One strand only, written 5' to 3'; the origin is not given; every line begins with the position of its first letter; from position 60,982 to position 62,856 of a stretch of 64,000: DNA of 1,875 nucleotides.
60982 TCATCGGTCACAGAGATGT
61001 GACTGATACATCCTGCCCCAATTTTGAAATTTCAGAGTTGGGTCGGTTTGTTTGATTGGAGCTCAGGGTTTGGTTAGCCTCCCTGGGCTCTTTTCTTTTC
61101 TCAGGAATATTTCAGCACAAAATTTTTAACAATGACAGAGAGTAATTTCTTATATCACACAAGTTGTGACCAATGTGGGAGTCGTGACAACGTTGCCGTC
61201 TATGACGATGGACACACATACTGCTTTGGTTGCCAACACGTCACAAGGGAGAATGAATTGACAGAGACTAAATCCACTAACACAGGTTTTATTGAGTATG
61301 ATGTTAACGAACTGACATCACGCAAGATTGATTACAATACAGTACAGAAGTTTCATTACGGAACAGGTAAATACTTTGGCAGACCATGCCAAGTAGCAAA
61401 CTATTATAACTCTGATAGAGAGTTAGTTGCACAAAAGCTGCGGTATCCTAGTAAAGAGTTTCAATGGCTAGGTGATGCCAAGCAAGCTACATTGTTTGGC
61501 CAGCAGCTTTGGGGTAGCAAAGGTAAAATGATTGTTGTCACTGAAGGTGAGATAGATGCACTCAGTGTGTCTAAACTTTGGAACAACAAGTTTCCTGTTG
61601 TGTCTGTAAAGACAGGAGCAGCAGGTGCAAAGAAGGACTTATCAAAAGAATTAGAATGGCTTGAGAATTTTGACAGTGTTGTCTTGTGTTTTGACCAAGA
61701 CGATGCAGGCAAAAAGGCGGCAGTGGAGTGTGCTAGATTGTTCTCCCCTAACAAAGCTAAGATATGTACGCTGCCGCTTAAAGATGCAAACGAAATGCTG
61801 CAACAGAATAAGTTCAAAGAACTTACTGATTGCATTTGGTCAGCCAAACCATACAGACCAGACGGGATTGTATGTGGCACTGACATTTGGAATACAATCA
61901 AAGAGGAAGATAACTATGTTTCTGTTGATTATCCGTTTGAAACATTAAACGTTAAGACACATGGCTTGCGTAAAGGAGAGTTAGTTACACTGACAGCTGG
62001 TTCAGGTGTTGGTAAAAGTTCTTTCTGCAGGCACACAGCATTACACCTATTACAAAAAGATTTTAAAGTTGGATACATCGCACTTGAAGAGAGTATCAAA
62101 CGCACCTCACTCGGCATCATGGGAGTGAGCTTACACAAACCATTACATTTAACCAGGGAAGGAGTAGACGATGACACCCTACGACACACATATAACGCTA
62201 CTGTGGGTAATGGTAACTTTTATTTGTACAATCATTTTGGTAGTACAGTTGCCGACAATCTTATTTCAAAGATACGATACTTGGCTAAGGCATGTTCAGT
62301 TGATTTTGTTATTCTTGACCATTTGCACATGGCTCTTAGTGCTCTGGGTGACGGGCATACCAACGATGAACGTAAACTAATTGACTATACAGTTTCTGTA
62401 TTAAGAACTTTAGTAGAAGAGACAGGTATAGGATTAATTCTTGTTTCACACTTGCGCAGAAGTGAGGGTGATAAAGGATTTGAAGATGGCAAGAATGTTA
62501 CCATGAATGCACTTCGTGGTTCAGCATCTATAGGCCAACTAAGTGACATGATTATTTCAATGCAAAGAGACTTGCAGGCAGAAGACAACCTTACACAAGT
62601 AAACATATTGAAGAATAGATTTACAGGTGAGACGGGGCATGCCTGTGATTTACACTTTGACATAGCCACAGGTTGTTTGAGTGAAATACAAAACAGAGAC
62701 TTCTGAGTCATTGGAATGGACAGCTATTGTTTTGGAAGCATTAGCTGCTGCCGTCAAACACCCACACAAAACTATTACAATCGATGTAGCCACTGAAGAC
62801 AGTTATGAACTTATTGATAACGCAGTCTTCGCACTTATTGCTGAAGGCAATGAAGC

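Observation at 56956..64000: T7-like prophage junction at a truncated tRNA-Thr in a streamlined proteorhodopsin-bearing alphaproteobacterial genome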

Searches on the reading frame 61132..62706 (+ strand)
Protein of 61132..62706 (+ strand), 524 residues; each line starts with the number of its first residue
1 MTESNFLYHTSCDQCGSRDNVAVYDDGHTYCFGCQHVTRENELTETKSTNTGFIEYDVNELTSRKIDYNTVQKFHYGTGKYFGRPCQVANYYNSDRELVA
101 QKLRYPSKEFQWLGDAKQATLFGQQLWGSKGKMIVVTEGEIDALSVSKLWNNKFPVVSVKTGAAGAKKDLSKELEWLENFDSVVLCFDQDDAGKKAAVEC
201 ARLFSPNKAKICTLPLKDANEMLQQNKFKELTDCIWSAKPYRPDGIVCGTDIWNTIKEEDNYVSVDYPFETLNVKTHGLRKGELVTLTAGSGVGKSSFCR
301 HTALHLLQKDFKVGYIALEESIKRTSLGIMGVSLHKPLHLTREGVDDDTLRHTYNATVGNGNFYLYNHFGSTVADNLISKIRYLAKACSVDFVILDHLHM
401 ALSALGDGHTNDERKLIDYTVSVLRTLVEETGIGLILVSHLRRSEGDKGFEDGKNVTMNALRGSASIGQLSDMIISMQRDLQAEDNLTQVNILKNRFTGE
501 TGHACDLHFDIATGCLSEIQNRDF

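Call 9: search_protein_families(library=pfam, proteins=[window:61132-62706:+])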
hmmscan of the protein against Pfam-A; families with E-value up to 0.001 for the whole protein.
window:61132-62706:+ (524 aa): 7 families
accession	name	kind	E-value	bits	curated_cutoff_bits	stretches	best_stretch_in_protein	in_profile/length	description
PF03796.21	DnaB_C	-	7.4e-19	68.6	27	1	268-509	5-246/255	DnaB-like helicase C terminal domain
PF21268.3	Helic-prim_T7_N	-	1.7e-12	47.8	27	1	60-114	5-59/59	Bacteriophage T7 DNA helicase/primase, N-terminal a+b fold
PF13155.12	Toprim_2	-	6e-12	46.2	22.1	1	135-223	1-88/88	Toprim-like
PF13481.12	AAA_25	-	1.7e-11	44.6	27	1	275-444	25-193/195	AAA domain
PF13362.12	Toprim_3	-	1.4e-06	29.1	27.2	1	134-225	2-91/95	Toprim domain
PF13662.12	Toprim_4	-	6.7e-06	26.7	25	1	133-210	2-80/85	Toprim domain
PF01751.28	Toprim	-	2.4e-05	24.9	23.1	1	134-205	2-81/96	Toprim domain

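Call 13: find_encoding_contigs(protein=window:61132-62706:+, flank=10000, max_places=10)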
Protein window:61132-62706:+ (524 aa): 10 contigs read that carry it; 10 places shown.
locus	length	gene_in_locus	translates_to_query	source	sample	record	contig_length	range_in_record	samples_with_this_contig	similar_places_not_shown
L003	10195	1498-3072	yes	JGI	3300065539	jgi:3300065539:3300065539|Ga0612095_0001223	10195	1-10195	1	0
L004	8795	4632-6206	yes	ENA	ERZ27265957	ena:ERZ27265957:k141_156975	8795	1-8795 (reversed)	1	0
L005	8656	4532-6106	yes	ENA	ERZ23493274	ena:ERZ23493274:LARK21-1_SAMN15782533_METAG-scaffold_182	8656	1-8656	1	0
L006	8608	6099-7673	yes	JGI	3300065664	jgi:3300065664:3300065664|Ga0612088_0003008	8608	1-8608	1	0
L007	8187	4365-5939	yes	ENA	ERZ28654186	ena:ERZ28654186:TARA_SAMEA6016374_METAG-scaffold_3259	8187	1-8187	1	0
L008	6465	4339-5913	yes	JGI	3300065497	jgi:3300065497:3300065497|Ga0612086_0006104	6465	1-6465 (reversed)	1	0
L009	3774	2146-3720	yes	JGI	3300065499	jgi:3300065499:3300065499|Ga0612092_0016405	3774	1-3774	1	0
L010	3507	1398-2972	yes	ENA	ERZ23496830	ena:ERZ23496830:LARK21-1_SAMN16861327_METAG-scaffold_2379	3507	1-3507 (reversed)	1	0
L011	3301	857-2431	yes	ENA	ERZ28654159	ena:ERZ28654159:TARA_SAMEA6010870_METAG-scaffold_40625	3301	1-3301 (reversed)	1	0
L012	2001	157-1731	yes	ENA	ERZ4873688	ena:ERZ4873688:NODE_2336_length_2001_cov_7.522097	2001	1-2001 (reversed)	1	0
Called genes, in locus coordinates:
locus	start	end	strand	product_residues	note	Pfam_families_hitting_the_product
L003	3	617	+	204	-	?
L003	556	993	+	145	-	PF05367:Phage_endo_I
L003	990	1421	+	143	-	PF01510:Amidase_2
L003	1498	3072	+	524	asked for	PF21268:Helic-prim_T7_N, PF01751:Toprim (faint), PF13155:Toprim_2, PF13362:Toprim_3 (weak), PF13662:Toprim_4 (weak), PF13481:AAA_25, PF03796:DnaB_C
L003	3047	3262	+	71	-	-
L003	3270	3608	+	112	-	-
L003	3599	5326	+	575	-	PF01612:DNA_pol_A_exo1 (weak), PF00476:DNA_pol_A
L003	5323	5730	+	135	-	-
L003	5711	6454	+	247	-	PF02739:5_3_exonuc_N, PF01367:5_3_exonuc (weak)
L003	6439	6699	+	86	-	PF11753:DUF3310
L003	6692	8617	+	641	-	PF21995:RNR-II_ins_dom (weak), PF02867:Ribonuc_red_lgC (faint)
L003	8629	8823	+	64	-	-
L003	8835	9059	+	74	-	-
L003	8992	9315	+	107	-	-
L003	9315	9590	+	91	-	-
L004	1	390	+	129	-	?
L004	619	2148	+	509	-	PF14700:RPOL_N, PF00940:RNA_pol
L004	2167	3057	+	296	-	PF00940:RNA_pol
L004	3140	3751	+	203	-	PF10991:Enc34_ssDNA-bd (weak), PF21265:SBB_T7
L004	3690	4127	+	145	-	PF05367:Phage_endo_I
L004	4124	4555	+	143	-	PF01510:Amidase_2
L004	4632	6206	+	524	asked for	PF21268:Helic-prim_T7_N, PF01751:Toprim (faint), PF13155:Toprim_2, PF13362:Toprim_3 (weak), PF13662:Toprim_4 (weak), PF13481:AAA_25, PF03796:DnaB_C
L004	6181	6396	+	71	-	-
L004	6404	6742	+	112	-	-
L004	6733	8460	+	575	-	PF01612:DNA_pol_A_exo1 (weak), PF00476:DNA_pol_A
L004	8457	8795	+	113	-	?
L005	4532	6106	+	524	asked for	PF21268:Helic-prim_T7_N, PF01751:Toprim (faint), PF13155:Toprim_2, PF13362:Toprim_3 (weak), PF13662:Toprim_4 (weak), PF13481:AAA_25, PF03796:DnaB_C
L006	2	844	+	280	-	?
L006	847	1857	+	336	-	PF13102:Phage_int_SAM_5 (faint), PF00589:Phage_integrase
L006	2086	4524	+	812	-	PF14700:RPOL_N, PF00940:RNA_pol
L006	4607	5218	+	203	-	PF10991:Enc34_ssDNA-bd (weak), PF21265:SBB_T7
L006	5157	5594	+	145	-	PF05367:Phage_endo_I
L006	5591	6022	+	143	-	PF01510:Amidase_2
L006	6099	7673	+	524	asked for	PF21268:Helic-prim_T7_N, PF01751:Toprim (faint), PF13155:Toprim_2, PF13362:Toprim_3 (weak), PF13662:Toprim_4 (weak), PF13481:AAA_25, PF03796:DnaB_C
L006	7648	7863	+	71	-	-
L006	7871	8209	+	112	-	-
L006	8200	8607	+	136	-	?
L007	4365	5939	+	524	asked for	PF21268:Helic-prim_T7_N, PF01751:Toprim (faint), PF13155:Toprim_2, PF13362:Toprim_3 (weak), PF13662:Toprim_4 (weak), PF13481:AAA_25, PF03796:DnaB_C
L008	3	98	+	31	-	?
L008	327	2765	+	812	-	PF14700:RPOL_N, PF00940:RNA_pol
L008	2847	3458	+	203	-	PF10991:Enc34_ssDNA-bd (weak), PF21265:SBB_T7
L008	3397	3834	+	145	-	PF05367:Phage_endo_I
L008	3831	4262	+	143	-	PF01510:Amidase_2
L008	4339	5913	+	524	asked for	PF21268:Helic-prim_T7_N, PF01751:Toprim (faint), PF13155:Toprim_2, PF13362:Toprim_3 (weak), PF13662:Toprim_4 (weak), PF13481:AAA_25, PF03796:DnaB_C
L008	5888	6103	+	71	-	-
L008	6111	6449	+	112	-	-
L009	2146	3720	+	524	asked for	PF21268:Helic-prim_T7_N, PF01751:Toprim (faint), PF13155:Toprim_2, PF13362:Toprim_3 (weak), PF13662:Toprim_4 (weak), PF13481:AAA_25, PF03796:DnaB_C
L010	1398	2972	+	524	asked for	PF21268:Helic-prim_T7_N, PF01751:Toprim (faint), PF13155:Toprim_2, PF13362:Toprim_3 (weak), PF13662:Toprim_4 (weak), PF13481:AAA_25, PF03796:DnaB_C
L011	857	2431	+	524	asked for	PF21268:Helic-prim_T7_N, PF01751:Toprim (faint), PF13155:Toprim_2, PF13362:Toprim_3 (weak), PF13662:Toprim_4 (weak), PF13481:AAA_25, PF03796:DnaB_C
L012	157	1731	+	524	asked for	PF21268:Helic-prim_T7_N, PF01751:Toprim (faint), PF13155:Toprim_2, PF13362:Toprim_3 (weak), PF13662:Toprim_4 (weak), PF13481:AAA_25, PF03796:DnaB_C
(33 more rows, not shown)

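Call 29: find_homologous_proteins(query=L006:847-1854:+, max_evalue=1e-30)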
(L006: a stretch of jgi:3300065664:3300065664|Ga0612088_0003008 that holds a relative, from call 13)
Query L006:847-1854:+ (336 aa): 14 proteins with E <= 1e-30 among 1528 candidates.
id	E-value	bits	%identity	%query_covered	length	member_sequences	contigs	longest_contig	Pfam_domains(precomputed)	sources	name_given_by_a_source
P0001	1.8e-200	683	93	96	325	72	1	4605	PF00589.28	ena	-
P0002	2.1e-187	640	85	100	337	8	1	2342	PF00589.28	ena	-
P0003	5.1e-119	416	60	94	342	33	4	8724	PF00589.28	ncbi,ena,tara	tara:strand:+ start:528 stop:1556 length:1029 start_codon:yes stop_codon:yes gene_type:complete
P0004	1.8e-117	411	59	94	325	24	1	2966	PF00589.28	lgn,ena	-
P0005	9.6e-104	365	54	95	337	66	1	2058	PF00589.28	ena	-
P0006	6.4e-103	363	53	91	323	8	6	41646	PF00589.28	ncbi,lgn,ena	-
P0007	1.4e-102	362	53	99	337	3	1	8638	PF00589.28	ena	-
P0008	3.8e-102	360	56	88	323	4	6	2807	PF00589.28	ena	-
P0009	3.8e-102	360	51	100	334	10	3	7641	PF00589.28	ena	-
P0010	1.4e-101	358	56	88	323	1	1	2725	PF13102.13,PF00589.28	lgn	-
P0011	4.9e-98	347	54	88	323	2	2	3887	PF00589.28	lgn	-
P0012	1.3e-96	342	53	95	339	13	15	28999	PF00589.28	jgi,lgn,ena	-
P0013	6.1e-96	340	52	95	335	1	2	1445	PF00589.28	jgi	jgi:integrase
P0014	1.0e-93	332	53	88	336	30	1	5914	PF00589.28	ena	-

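Call 30: find_encoding_contigs(protein=P0001, flank=10000, max_places=10)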
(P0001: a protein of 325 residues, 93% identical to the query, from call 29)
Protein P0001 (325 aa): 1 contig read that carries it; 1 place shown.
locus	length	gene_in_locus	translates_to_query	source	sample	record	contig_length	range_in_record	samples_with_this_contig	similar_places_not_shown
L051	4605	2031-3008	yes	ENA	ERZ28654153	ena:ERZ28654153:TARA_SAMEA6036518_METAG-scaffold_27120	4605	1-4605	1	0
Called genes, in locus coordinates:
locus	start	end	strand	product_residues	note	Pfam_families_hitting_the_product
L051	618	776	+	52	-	-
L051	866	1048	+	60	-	-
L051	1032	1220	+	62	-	-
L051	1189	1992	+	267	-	-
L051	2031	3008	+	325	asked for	PF00589:Phage_integrase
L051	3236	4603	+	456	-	?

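Call 49: search_protein_families(library=pfam, proteins=[L051:1189-1992:+, L006:847-1857:+, L006:2-844:+, L051:618-776:+, L051:866-1048:+, L051:1032-1220:+], max_evalue=0.01)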
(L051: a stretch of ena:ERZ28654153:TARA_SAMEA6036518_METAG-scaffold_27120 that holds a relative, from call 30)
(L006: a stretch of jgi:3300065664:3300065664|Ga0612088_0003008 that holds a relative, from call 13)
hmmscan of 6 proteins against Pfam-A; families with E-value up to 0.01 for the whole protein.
L051:1189-1992:+ (267 aa): 1 family
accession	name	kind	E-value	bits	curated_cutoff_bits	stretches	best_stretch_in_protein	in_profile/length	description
PF12802.13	MarR_2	-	0.00023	21.7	27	1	37-80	6-46/61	MarR family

L006:847-1857:+ (336 aa): 3 families
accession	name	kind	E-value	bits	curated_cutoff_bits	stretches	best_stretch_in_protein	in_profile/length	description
PF00589.27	Phage_integrase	-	2e-25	90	27.1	1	143-306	3-171/172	Phage integrase family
PF13102.12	Phage_int_SAM_5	-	2.5e-06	28.2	22.3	1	72-119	39-86/98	Phage integrase SAM-like domain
PF02899.23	Phage_int_SAM_1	-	0.0023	18.6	22.3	1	76-118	40-82/83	Phage integrase, N-terminal SAM-like domain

L006:2-844:+ (280 aa): 4 families
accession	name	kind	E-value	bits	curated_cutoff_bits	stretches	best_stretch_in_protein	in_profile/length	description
PF12802.13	MarR_2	-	3.8e-06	27.4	27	1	51-103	10-59/61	MarR family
PF13463.12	HTH_27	-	0.0009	19.9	22.2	0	64-99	18-53/68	Winged helix DNA-binding domain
PF01325.25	Fe_dep_repress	-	0.0024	18.5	26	0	65-95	23-53/60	Iron dependent repressor, N-terminal DNA binding domain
PF13545.12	HTH_Crp_2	-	0.0029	18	27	0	52-96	7-55/70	Crp-like helix-turn-helix domain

L051:618-776:+ (52 aa): 0 families

L051:866-1048:+ (60 aa): 0 families

L051:1032-1220:+ (62 aa): 0 families

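Call 61: search_protein_families(library=phrogs, proteins=[L006:847-1857:+, L051:1189-1992:+], max_evalue=0.001)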
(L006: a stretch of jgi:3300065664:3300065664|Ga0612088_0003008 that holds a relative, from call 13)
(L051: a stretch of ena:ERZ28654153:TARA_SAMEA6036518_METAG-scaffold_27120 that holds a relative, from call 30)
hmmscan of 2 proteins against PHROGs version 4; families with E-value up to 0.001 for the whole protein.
L006:847-1857:+ (336 aa): 7 families
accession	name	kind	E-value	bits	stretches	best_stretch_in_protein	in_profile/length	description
phrog_1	-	integration and excision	2.4e-48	166.8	1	60-321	188-453/611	integrase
phrog_216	-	integration and excision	2e-31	110.2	1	102-317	16-238/301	integrase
phrog_7685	-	integration and excision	5.5e-12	46.7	1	203-316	123-236/240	integrase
phrog_35951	-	unknown function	1.1e-07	33.2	1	261-309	20-68/97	-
phrog_25190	-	integration and excision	1.5e-05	26.3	1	227-321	15-107/109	integrase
phrog_23271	-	unknown function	7.8e-05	23.6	1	263-302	10-49/67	-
phrog_7269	-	integration and excision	0.00014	22.8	1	263-306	29-72/89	integrase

L051:1189-1992:+ (267 aa): 1 family
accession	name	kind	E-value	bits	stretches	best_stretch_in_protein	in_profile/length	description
phrog_9665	-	transcription regulation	4.6e-18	66.3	1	17-142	13-112/118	transcriptional regulator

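Call 62: find_related_loci(query=L006:847-1854:+, collection=viral_contigs, flank=10000)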
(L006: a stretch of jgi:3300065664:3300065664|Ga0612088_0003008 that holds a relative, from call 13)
Query L006:847-1854:+ (336 aa) in viral_contigs; peptide patterns used: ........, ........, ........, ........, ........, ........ (x = any residue, [..] = any of these).
23 stretches matched a pattern; 4 encode a relative of the query (tblastn E <= 1e-3); 4 distinct loci.
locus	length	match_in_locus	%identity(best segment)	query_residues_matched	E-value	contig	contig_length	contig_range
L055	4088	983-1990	100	1-336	0e+0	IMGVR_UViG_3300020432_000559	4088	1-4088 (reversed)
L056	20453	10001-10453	30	173-317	1e-15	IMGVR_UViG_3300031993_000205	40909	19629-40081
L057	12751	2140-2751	26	136-317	2e-15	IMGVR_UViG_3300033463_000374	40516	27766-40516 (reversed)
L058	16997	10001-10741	23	88-326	5e-8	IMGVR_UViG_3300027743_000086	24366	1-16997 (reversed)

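Call 65: list_cluster_members(proteins=[P0015, P0001, window:61132-62703:+, window:56330-56947:+, window:55080-56276:+])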
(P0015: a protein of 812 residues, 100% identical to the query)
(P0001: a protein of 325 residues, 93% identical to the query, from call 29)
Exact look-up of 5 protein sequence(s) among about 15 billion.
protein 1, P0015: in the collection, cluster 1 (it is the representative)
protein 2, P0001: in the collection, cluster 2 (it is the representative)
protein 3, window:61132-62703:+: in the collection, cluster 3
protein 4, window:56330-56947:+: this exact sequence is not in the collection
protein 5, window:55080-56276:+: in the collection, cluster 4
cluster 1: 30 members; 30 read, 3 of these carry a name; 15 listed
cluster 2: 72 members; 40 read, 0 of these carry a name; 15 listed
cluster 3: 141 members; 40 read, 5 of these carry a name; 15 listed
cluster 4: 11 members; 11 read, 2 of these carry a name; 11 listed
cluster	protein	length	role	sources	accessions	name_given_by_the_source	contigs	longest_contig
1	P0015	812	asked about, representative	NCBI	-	-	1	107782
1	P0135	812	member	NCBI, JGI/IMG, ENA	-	DNA-directed RNA polymerase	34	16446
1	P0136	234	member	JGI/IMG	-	DNA-directed RNA polymerase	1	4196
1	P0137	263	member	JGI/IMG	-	DNA-directed RNA polymerase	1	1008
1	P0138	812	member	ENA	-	-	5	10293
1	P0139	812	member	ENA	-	-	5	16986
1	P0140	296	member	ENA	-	-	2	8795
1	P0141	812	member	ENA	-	-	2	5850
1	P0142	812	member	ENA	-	-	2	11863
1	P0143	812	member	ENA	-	-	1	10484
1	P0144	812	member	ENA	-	-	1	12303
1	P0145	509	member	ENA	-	-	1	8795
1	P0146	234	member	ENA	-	-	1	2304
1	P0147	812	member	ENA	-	-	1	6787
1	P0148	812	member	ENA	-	-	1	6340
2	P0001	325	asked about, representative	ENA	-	-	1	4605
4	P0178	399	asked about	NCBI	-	-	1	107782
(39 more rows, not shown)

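Call 72: list_cluster_members(proteins=[L006:847-1854:+, L065:5480-6289:+, L065:4456-4689:-, L065:3056-3472:+, L065:1220-1426:+, L065:989-1216:+, L068:9046-10635:+, L068:12035-13009:+, L068:13058-13657:+, L068:16628-17125:+])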
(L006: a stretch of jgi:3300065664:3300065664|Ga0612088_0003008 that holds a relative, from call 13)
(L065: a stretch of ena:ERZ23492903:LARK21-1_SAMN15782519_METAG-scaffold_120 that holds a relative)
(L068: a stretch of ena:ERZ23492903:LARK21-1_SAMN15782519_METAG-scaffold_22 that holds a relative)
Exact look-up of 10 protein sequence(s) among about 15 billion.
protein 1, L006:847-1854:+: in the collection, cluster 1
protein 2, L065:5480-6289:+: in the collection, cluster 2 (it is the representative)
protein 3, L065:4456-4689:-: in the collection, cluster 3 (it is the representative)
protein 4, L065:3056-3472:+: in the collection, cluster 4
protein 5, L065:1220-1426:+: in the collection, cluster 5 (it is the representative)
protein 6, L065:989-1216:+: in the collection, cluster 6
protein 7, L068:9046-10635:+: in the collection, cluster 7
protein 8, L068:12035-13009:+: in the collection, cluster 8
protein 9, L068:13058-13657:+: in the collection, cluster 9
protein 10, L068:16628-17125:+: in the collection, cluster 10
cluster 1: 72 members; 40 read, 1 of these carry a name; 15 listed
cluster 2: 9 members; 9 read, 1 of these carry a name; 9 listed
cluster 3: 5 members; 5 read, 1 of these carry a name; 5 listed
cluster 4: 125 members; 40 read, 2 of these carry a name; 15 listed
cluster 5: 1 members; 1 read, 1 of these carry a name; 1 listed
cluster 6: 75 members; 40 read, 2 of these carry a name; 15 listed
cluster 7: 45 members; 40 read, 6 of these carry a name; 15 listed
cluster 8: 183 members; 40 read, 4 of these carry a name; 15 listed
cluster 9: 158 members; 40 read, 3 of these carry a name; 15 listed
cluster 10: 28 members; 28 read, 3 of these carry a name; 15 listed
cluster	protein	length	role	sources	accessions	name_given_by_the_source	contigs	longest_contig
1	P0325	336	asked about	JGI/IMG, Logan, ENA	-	integrase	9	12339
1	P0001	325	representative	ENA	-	-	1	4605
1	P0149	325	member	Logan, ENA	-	-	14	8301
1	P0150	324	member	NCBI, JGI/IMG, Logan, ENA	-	-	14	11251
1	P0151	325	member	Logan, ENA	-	-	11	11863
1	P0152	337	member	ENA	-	-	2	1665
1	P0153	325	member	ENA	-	-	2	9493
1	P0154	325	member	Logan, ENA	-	-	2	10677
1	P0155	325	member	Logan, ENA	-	-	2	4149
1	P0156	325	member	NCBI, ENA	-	-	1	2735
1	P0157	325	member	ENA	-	-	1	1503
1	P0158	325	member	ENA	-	-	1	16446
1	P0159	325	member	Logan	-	-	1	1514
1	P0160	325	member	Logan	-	-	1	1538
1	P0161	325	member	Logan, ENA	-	-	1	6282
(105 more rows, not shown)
